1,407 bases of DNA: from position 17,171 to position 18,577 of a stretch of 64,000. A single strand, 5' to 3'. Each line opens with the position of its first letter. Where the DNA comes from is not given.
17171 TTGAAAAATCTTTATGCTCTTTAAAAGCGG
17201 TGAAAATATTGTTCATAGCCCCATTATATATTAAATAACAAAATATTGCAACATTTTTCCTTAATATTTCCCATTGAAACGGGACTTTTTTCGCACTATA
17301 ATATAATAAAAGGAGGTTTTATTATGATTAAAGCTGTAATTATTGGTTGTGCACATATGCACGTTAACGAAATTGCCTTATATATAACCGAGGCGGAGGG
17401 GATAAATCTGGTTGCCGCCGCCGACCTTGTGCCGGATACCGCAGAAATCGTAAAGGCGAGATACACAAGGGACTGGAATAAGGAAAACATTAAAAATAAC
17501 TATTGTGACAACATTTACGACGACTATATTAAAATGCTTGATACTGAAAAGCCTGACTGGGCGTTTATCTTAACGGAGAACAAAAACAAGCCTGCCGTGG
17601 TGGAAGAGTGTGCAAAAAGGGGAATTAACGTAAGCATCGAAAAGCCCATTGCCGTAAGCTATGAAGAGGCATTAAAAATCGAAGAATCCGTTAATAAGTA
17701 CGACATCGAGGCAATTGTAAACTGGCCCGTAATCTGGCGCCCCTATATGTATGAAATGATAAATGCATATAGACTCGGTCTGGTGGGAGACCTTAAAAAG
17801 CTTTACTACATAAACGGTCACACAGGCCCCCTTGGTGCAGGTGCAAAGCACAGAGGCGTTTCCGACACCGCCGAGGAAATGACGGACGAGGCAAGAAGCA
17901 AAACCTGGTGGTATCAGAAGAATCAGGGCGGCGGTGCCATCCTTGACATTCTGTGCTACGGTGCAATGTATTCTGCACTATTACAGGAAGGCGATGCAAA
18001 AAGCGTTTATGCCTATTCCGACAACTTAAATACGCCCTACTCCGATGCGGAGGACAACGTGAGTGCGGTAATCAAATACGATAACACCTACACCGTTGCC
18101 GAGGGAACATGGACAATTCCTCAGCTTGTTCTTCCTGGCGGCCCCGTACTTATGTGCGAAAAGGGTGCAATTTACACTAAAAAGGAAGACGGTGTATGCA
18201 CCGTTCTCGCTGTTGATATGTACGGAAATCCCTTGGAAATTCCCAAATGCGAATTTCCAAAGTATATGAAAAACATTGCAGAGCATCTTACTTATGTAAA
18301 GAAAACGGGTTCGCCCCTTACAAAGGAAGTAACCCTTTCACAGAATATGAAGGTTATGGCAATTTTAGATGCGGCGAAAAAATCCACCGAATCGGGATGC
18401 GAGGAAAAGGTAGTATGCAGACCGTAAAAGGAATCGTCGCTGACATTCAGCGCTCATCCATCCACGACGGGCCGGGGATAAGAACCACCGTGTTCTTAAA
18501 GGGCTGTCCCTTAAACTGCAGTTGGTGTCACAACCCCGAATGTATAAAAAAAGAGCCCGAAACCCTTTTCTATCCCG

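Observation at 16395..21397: AraC-controlled Gfo/Idh/MocA oxidoreductase + activase + short glycyl-radical enzyme with atypical Cys loop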

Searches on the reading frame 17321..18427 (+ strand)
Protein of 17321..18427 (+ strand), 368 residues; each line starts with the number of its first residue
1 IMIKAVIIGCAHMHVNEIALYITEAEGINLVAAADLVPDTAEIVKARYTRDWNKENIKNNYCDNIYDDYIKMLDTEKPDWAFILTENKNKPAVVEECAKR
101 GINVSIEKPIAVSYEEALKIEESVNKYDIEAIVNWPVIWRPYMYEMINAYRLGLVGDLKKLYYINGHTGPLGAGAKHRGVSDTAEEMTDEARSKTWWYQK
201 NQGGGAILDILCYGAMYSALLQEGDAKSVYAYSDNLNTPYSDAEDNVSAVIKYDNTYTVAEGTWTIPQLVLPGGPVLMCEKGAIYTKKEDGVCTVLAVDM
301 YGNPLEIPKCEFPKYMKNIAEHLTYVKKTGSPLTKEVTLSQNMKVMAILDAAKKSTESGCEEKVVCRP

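Call 3: search_protein_families(library=pfam, proteins=[window:17321-18427:+], max_evalue=0.01)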
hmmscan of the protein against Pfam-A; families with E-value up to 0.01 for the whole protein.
window:17321-18427:+ (368 aa): 3 families
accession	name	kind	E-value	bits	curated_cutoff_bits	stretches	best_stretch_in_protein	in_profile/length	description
PF01408.29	GFO_IDH_MocA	-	5.8e-12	46.8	24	1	3-127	1-112/120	Oxidoreductase family, NAD-binding Rossmann fold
PF22725.1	GFO_IDH_MocA_C3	-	1.6e-09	38.2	27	1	190-260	30-100/124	GFO/IDH/MocA C-terminal domain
PF02894.22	GFO_IDH_MocA_C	-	7e-05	23.1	22.9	1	190-256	26-94/218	Oxidoreductase family, C-terminal alpha/beta domain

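Call 4: search_protein_families(library=ncbifam, proteins=[window:17321-18427:+], max_evalue=0.01)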
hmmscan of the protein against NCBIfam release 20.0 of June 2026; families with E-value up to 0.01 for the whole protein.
window:17321-18427:+ (368 aa): 4 families
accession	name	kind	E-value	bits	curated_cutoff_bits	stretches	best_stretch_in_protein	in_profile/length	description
NF040723.1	UDP-GlcNAcDh_Arch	equivalog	1e-08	35.1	450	1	4-155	2-138/302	UDP-N-acetylglucosamine 3-dehydrogenase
TIGR04380.1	myo_inos_iolG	equivalog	5.3e-06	25.5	355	1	56-157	42-144/330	inositol 2-dehydrogenase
NF041392.1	XylDh_Gfo6_Halo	equivalog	9.9e-05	21.3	350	1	65-162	70-167/350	D-xylose 1-dehydrogenase Gfo6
NF052479.1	LevoglcsnDh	equivalog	0.00091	18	650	1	49-136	45-132/386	levoglucosan dehydrogenase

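Call 20: search_solved_structures(query=window:17321-18427:+, max_evalue=0.01, show_alignments=1)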
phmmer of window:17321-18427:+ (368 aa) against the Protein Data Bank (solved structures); distinct sequences matched with E-value up to 0.01: 5.
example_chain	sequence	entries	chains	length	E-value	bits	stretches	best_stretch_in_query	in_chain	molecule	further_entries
3oqb_A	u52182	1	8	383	0.00022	23.7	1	83-215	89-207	Oxidoreductase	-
3db2_A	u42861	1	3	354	0.00029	23.4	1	72-134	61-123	putative NADPH-dependent oxidoreductase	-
3ip3_A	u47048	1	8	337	0.00029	23.4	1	60-159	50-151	Oxidoreductase, putative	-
3cea_A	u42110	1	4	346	0.00033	23.2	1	4-167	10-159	Myo-inositol 2-dehydrogenase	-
9m3d_B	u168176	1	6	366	0.00078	22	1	65-167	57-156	DgpA1 from W974-1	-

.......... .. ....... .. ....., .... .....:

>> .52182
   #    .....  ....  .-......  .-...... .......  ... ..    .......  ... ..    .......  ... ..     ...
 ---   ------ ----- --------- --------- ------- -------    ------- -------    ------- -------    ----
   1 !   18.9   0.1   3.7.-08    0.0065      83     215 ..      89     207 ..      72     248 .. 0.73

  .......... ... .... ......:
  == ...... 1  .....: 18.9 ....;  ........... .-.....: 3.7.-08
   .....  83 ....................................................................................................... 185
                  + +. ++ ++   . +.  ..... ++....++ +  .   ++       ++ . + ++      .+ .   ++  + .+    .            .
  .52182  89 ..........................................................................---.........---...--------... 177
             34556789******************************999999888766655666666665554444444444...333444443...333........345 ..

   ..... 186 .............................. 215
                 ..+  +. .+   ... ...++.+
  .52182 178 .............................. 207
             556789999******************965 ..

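Call 41: find_homologous_proteins(query=window:17321-18427:+, max_evalue=0.00001)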
Query window:17321-18427:+ (368 aa): 850 proteins with E <= 0.00001 among 4264 candidates; the best 120 are listed.
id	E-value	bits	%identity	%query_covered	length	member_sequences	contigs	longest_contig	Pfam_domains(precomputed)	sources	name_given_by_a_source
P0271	4.9e-242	821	98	100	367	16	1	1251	PF01408.29,PF22725.2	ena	-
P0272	1.1e-177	609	75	99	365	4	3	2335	PF01408.29,PF22725.2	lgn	-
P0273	2.7e-174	598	73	99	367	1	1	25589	PF01408.29,PF22725.2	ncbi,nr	ncbi:MAG: Gfo/Idh/MocA family oxidoreductase [Bacillota bacterium]|nr:Gfo/Idh/MocA family oxidoreduc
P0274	4.8e-171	587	71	99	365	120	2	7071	PF01408.29,PF22725.2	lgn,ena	-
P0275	5.5e-171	587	73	99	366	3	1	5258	PF01408.29,PF22725.2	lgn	-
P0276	3.4e-166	571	70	99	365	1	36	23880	PF01408.29,PF22725.2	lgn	-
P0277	4.2e-143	495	61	99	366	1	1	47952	PF01408.29,PF22725.2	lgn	-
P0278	5.8e-143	495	62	99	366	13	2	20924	PF01408.29,PF22725.2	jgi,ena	-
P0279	1.8e-137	477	60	99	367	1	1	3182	PF01408.29,PF22725.2,PF02894.23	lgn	-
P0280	5.6e-136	472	58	99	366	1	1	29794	PF01408.29,PF22725.2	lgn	-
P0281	2.3e-133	463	57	99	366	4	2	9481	PF01408.29,PF22725.2,PF02894.23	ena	-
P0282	6.5e-133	462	59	99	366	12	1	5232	PF01408.29,PF22725.2,PF02894.23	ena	-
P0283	1.2e-132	461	59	99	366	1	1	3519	PF01408.29,PF22725.2,PF02894.23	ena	-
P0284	3.9e-132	459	59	99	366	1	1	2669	PF01408.29,PF22725.2,PF02894.23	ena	-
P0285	4.6e-132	459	56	99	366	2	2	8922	PF01408.29,PF22725.2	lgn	-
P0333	1.3e-127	444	57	99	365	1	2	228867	PF01408.29,PF22725.2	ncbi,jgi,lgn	-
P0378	1.3e-124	434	54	99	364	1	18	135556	PF01408.29,PF22725.2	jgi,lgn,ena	-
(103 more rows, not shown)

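Call 55: predict_structure(alignment_id=A2)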
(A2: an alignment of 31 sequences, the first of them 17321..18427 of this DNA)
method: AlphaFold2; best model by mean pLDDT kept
length: 368 residues; sequences in the alignment: 31
mean_pLDDT: 93.8   pTM: 0.92
mean pLDDT of the five models: 93.8, 92.0, 91.9, 91.8, 91.9
residues with pLDDT >= 90: 300; 70-90: 62; 50-70: 5; < 50: 1
segments of 3 or more residues with pLDDT < 50: none
pLDDT, mean of each block of 10 residues (from residue 1): 95 93 97 94 90 95 97 99 97 99 98 98 99 93 96 97 84 72 84 91 93 97 96 92 95 98 87 95 93 93 96 94 97 96 98 98 85
secondary structure, 60 per line:
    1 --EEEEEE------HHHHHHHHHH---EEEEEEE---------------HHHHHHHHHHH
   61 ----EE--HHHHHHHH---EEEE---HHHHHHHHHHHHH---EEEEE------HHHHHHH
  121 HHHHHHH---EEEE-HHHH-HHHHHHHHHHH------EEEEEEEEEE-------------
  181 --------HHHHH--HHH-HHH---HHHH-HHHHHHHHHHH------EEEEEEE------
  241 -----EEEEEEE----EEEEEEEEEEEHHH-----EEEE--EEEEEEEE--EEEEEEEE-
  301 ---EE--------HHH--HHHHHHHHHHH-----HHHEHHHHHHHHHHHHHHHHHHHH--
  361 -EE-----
elements in order: E3-8 H15-24 E28-34 H50-60 H69-76 E80-83 H87-99 E103-107 H114-127 E131-134 H136-139 H141-151 E158-167 H189-193 H206-209 H211-221 E228-234 E246-252 E257-267 E276-279 E282-289 E292-299 H319-329 H339-358

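Call 59: fold_search(model_id=the predicted structure, library=pdb)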
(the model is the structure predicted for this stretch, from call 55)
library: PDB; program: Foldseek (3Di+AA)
matches with E <= 10: 1685; with E <= 0.001: 388
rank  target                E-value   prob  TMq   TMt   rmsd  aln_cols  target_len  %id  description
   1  3ip3_C                1.0e-21  1.00  0.75  0.83   3.8       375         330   17  Structure of putative oxidoreductase (TM_0425) from Thermotoga maritima (released 2009-09-29)
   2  5uhw_A                1.8e-21  1.00  0.73  0.78   4.9       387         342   16  Crystal Structure of an Oxidoreductase from Agrobacterium radiobacter in Complex with NAD+ and Magnesium (released 2017-01-25)
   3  3ip3_G                3.7e-21  1.00  0.74  0.83   3.7       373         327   17  Structure of putative oxidoreductase (TM_0425) from Thermotoga maritima (released 2009-09-29)
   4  3ip3_B                4.7e-21  1.00  0.75  0.83   4.0       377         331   16  Structure of putative oxidoreductase (TM_0425) from Thermotoga maritima (released 2009-09-29)
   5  3ip3_A                8.5e-21  1.00  0.75  0.83   4.0       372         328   16  Structure of putative oxidoreductase (TM_0425) from Thermotoga maritima (released 2009-09-29)
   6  3ip3_H                8.5e-21  1.00  0.76  0.84   3.7       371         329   18  Structure of putative oxidoreductase (TM_0425) from Thermotoga maritima (released 2009-09-29)
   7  3e18_B                1.0e-20  1.00  0.73  0.79   4.0       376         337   17  CRYSTAL STRUCTURE OF NAD-BINDING PROTEIN FROM Listeria innocua (released 2008-08-12)
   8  6z3b_B                2.5e-20  1.00  0.70  0.71   8.8       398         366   18  Low resolution structure of RgNanOx (released 2020-07-22)
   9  3oqb_D                3.5e-20  1.00  0.71  0.69   5.5       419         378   14  CRYSTAL STRUCTURE OF putative oxidoreductase from Bradyrhizobium japonicum USDA 110 (released 2010-09-15)
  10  6z3c_AAA              4.0e-20  1.00  0.70  0.68   8.7       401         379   18  High resolution structure of RgNanOx (released 2020-06-03)
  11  6z3b_A                4.5e-20  1.00  0.70  0.70   8.8       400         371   18  Low resolution structure of RgNanOx (released 2020-07-22)
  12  5a02_A                6.0e-20  1.00  0.75  0.82   3.9       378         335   16  Crystal structure of aldose-aldose oxidoreductase from Caulobacter crescentus complexed with glycerol (released 2015-10-21)
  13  5a03_C                6.4e-20  1.00  0.75  0.81   4.0       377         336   16  Crystal structure of aldose-aldose oxidoreductase from Caulobacter crescentus complexed with xylose (released 2015-10-21)
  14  2glx_A                7.7e-20  1.00  0.76  0.84   3.6       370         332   15  Crystal Structure Analysis of bacterial 1,5-AF Reductase (released 2006-08-29)
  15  8qc8_A                8.6e-20  1.00  0.76  0.77   4.5       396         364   17  Crystal structure of NAD-dependent glycoside hydrolase from Flavobacterium sp. (strain K172) in complex with co-factor (released 2023-12-27)
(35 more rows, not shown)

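Call 67: find_encoding_contigs(protein=P0333, flank=6000, max_places=1)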
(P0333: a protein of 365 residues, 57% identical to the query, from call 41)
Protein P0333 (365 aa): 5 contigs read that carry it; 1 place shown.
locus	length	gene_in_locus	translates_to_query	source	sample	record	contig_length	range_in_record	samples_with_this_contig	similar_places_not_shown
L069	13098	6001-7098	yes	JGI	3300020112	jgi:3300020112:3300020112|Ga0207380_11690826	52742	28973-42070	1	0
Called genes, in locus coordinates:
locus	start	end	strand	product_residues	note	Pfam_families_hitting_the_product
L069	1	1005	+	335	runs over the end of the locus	PF00356:LacI (weak), PF00532:Peripla_BP_1, PF13407:Peripla_BP_4, PF13377:Peripla_BP_3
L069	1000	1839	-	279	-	PF00165:HTH_AraC (faint), PF12833:HTH_18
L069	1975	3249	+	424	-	PF01408:GFO_IDH_MocA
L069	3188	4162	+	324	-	PF00657:Lipase_GDSL, PF04311:DUF459 (weak), PF13472:Lipase_GDSL_2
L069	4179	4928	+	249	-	PF01261:AP_endonuc_2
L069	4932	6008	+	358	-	PF01408:GFO_IDH_MocA, PF02894:GFO_IDH_MocA_C, PF22725:GFO_IDH_MocA_C3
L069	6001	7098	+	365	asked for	PF01408:GFO_IDH_MocA, PF22725:GFO_IDH_MocA_C3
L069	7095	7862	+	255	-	PF13353:Fer4_12, PF04055:Radical_SAM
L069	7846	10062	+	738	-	PF02901:PFL-like, PF01228:Gly_radical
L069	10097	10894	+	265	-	PF23441:SDR (weak), PF00106:adh_short, PF08659:KR, PF13561:adh_short_C2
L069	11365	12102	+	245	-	PF00106:adh_short, PF08659:KR (weak), PF13561:adh_short_C2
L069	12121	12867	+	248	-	PF01487:DHquinase_I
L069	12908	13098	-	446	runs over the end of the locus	PF03023:MurJ, PF01554:MatE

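Call 68: find_encoding_contigs(protein=P0378, flank=6000, max_places=1)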
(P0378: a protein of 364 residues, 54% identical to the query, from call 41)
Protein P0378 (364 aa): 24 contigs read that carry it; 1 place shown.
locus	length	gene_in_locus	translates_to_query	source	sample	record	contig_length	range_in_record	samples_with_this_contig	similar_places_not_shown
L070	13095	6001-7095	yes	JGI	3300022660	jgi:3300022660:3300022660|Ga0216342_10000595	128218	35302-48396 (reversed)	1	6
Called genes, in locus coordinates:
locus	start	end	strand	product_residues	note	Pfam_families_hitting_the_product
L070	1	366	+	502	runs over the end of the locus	-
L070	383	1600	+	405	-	PF00149:Metallophos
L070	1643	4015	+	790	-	PF00404:Dockerin_1 (weak), PF03009:GDPD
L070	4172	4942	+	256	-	PF01261:AP_endonuc_2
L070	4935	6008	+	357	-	PF01408:GFO_IDH_MocA, PF22725:GFO_IDH_MocA_C3, PF02894:GFO_IDH_MocA_C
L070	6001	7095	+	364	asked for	PF01408:GFO_IDH_MocA, PF22725:GFO_IDH_MocA_C3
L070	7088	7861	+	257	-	PF13353:Fer4_12, PF04055:Radical_SAM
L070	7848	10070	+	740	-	PF02901:PFL-like, PF01228:Gly_radical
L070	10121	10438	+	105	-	PF05336:rhaM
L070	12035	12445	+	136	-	PF01402:RHH_1 (faint)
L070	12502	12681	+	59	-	-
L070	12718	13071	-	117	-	PF01934:HepT-like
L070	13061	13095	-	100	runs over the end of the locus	PF01909:NTP_transf_2, PF18765:Polbeta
